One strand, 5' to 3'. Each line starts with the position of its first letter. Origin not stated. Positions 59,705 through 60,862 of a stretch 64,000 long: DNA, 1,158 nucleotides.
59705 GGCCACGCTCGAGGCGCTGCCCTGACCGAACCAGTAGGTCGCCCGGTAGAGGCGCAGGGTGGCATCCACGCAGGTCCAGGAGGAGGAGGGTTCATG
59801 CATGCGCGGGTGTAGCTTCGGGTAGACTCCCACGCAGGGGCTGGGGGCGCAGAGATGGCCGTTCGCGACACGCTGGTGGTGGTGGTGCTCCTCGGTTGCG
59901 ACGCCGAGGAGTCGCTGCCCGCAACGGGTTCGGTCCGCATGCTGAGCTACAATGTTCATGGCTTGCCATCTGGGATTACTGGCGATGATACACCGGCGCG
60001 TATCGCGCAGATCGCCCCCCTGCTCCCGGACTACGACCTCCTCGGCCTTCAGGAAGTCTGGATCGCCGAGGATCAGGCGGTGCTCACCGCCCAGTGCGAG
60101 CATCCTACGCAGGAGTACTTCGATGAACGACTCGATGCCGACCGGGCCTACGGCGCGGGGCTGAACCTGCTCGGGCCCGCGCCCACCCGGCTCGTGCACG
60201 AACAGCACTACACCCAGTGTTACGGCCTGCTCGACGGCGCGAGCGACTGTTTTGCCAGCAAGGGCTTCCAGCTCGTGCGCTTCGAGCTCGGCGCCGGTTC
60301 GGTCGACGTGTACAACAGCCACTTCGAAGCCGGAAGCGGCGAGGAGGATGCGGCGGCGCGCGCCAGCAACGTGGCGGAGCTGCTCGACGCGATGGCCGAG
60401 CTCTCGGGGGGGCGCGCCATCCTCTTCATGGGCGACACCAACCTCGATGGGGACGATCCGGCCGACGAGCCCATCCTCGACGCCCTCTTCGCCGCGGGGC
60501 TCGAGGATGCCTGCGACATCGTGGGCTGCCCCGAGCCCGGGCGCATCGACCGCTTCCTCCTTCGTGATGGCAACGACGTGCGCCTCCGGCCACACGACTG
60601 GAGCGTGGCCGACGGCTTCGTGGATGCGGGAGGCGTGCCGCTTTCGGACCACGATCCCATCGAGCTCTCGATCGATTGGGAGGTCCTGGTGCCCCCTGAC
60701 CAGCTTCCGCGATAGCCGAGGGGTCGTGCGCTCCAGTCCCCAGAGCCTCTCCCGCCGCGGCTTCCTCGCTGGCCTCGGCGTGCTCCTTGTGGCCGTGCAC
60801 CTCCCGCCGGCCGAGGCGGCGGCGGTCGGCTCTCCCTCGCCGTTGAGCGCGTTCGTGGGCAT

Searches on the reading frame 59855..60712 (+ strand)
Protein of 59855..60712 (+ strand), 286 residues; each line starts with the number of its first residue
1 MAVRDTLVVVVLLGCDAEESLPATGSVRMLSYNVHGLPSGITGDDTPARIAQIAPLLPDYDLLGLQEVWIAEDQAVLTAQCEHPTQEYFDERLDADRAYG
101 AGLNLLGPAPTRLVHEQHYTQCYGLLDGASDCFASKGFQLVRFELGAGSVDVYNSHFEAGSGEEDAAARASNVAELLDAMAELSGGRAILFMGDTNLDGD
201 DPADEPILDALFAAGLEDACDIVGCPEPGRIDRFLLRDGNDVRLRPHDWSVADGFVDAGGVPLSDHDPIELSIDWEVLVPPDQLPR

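Call 62: search_protein_families(library=pfam, proteins=[window:59855-60712:+], max_evalue=0.001)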
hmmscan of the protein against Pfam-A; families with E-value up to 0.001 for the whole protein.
window:59855-60712:+ (286 aa): 2 families
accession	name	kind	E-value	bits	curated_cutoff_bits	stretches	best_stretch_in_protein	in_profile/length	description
PF22669.2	Exo_endo_phos2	-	2.3e-09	37.7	27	1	63-197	31-179/288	Endonuclease/Exonuclease/phosphatase family 2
PF03372.29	Exo_endo_phos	-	2.8e-08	34.2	24.5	1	30-266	1-225/225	Endonuclease/Exonuclease/phosphatase family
